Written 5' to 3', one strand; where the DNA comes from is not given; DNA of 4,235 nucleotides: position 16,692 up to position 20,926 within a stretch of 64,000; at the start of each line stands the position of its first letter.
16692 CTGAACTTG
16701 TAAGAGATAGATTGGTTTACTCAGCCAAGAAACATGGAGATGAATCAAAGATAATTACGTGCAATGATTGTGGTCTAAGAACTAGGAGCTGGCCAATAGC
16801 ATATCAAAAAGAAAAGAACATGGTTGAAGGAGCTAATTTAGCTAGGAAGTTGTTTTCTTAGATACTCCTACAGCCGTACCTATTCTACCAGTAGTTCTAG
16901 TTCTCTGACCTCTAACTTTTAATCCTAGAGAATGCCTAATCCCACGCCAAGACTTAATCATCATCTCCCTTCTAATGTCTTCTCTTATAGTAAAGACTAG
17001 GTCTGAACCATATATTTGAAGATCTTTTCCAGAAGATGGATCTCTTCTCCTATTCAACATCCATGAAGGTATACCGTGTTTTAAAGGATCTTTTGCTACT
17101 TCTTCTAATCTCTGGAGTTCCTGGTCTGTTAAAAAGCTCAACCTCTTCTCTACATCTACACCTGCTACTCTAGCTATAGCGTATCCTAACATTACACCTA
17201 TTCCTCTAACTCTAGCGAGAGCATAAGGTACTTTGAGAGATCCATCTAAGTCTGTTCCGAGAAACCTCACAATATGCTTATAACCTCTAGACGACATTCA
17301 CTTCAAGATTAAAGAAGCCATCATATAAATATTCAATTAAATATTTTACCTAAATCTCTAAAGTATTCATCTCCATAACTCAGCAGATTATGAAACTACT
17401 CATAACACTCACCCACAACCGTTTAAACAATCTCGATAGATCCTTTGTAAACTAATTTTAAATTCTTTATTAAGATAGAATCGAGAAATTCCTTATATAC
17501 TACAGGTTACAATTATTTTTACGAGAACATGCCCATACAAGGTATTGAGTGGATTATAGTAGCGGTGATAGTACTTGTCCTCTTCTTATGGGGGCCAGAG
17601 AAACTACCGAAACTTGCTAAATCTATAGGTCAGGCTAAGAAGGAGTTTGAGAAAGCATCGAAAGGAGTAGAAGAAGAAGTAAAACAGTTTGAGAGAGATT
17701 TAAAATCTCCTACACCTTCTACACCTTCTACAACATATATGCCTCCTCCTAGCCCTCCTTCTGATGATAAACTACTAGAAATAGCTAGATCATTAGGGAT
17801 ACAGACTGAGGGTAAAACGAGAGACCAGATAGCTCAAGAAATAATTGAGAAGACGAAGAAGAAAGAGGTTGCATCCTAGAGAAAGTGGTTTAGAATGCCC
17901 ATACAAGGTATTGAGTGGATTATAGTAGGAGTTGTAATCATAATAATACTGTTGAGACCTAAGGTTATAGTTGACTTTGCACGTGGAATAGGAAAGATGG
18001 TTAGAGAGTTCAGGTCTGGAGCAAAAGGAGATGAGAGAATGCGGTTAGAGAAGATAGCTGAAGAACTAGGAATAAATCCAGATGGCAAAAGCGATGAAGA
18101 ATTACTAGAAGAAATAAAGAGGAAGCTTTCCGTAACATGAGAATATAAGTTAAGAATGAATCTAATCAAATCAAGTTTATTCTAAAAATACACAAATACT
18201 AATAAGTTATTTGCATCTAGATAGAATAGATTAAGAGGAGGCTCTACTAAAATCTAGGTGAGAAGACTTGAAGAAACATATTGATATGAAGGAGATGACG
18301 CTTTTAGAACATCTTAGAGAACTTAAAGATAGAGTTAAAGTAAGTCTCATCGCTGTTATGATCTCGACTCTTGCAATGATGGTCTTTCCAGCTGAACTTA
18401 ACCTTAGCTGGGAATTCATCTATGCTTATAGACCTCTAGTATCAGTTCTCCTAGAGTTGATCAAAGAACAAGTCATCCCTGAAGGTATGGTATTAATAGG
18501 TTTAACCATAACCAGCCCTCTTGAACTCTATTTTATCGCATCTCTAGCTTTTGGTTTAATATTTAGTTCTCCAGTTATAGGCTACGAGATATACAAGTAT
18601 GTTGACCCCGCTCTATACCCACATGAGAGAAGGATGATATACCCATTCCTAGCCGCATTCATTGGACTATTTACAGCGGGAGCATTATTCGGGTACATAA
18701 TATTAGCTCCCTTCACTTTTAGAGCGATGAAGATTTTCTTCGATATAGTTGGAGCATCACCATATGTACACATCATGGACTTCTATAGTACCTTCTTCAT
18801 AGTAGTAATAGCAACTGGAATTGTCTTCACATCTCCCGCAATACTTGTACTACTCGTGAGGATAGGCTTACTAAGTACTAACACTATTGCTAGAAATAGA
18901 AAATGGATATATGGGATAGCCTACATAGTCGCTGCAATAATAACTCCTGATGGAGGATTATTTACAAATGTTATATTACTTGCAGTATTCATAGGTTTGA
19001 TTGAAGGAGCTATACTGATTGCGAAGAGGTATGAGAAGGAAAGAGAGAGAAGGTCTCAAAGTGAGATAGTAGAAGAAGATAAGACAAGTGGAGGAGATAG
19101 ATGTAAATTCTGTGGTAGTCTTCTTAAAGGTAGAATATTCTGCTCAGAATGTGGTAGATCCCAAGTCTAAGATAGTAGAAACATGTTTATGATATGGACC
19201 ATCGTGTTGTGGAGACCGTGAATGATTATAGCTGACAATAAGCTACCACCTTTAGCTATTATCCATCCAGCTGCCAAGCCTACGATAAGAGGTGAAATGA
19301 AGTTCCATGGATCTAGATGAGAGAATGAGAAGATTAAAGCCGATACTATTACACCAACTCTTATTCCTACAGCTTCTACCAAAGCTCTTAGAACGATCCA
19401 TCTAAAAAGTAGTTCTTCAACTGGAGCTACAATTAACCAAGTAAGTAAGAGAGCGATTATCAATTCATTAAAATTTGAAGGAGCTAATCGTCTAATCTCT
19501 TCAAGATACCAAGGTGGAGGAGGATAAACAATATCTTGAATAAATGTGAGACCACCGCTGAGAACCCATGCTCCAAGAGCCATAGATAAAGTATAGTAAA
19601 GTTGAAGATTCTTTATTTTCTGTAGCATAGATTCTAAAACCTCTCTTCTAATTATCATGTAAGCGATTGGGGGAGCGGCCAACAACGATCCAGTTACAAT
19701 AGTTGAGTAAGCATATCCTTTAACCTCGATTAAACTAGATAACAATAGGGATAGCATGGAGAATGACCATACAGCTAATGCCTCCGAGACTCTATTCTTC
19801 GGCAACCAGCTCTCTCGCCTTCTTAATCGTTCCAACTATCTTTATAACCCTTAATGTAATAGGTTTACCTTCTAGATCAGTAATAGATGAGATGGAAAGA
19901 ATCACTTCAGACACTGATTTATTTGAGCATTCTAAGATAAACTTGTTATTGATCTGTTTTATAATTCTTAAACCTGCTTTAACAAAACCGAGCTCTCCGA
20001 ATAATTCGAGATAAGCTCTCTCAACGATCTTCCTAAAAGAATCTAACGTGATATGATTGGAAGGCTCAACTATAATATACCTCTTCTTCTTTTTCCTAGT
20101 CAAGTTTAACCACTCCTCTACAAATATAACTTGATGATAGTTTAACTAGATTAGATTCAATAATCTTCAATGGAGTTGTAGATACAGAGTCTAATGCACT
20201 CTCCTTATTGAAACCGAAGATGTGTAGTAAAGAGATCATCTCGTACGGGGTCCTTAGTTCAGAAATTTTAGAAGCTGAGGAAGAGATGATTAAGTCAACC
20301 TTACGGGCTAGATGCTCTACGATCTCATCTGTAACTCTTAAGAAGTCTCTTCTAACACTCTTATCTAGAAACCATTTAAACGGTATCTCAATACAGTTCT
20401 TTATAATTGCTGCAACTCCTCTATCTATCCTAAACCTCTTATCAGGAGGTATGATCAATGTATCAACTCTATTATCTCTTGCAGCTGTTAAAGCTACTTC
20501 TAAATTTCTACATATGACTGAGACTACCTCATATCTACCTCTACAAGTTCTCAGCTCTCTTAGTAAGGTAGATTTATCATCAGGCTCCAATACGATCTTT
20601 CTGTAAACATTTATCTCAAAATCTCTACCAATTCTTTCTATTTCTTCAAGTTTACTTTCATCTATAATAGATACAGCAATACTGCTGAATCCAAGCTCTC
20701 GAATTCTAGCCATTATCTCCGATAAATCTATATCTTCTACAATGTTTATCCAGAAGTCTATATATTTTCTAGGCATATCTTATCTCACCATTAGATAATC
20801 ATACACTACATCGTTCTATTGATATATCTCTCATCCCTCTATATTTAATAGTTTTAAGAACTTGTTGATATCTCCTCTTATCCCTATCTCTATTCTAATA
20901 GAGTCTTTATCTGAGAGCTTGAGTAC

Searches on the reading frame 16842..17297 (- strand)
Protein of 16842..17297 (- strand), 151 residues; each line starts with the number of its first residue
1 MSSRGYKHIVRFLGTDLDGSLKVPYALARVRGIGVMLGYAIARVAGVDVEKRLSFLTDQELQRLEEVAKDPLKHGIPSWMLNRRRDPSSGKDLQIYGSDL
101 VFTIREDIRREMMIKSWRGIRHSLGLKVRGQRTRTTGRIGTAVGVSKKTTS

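Call 69: search_protein_families(library=pfam, proteins=[window:16842-17297:-], max_evalue=0.0001)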
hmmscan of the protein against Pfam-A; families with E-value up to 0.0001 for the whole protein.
window:16842-17297:- (151 aa): 1 family
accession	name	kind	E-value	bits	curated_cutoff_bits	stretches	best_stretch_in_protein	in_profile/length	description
PF00416.27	Ribosomal_S13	-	3.9e-37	128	31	1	11-138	1-127/128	Ribosomal protein S13/S18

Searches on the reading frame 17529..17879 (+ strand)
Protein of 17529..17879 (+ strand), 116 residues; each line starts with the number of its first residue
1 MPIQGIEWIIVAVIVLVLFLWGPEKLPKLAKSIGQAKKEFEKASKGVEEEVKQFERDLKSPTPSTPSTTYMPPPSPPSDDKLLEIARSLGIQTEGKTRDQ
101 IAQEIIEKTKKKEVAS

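Call 69: search_protein_families(library=pfam, proteins=[window:17529-17879:+], max_evalue=0.0001)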
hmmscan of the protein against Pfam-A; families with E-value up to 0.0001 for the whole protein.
window:17529-17879:+ (116 aa): 1 family
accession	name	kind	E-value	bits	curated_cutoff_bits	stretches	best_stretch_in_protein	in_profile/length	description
PF02416.21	TatA_B_E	-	2.4e-14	52.7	21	1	7-57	5-53/53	mttA/Hcf106 family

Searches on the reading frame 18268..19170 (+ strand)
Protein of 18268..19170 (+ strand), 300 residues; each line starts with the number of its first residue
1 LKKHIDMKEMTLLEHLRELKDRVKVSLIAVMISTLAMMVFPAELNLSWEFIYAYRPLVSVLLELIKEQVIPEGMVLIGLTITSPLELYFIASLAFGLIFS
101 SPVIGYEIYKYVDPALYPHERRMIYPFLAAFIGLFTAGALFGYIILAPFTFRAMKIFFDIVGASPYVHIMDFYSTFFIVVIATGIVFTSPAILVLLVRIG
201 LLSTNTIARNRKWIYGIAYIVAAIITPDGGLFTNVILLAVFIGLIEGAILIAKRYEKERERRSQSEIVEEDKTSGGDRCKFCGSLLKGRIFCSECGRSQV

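Call 69: search_protein_families(library=pfam, proteins=[window:18268-19170:+], max_evalue=0.0001)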
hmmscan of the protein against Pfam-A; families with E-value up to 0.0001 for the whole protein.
window:18268-19170:+ (300 aa): 1 family
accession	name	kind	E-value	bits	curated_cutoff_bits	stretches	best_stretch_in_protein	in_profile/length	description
PF00902.23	TatC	-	4.4e-42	144.7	25.1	1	14-237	1-205/208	Sec-independent protein translocase protein (TatC)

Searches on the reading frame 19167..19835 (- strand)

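Call 69: search_protein_families(library=pfam, proteins=[window:19167-19835:-], max_evalue=0.0001)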
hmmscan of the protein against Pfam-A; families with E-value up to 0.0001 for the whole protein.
window:19167-19835:- (222 aa): 1 family
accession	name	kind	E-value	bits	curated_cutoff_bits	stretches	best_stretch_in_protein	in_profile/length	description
PF02517.21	Rce1-like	-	1.1e-16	61.3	22.4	1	124-212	3-93/93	Type II CAAX prenyl endopeptidase Rce1-like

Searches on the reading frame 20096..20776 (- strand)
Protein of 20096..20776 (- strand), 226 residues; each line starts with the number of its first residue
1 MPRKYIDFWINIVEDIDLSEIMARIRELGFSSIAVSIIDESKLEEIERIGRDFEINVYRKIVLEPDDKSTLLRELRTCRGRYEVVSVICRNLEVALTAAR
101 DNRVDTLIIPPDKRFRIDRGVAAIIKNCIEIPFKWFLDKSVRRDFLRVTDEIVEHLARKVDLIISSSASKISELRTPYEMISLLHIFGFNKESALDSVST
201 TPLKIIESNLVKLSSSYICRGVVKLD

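Call 74: search_protein_families(library=pfam, proteins=[window:20096-20776:-], max_evalue=0.0001)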
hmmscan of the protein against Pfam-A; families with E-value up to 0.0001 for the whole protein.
window:20096-20776:- (226 aa): 1 family
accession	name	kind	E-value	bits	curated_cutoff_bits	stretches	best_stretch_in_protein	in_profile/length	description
PF01876.22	RNase_P_p30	-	9.3e-20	71.4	35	1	21-200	18-213/214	RNase P subunit p30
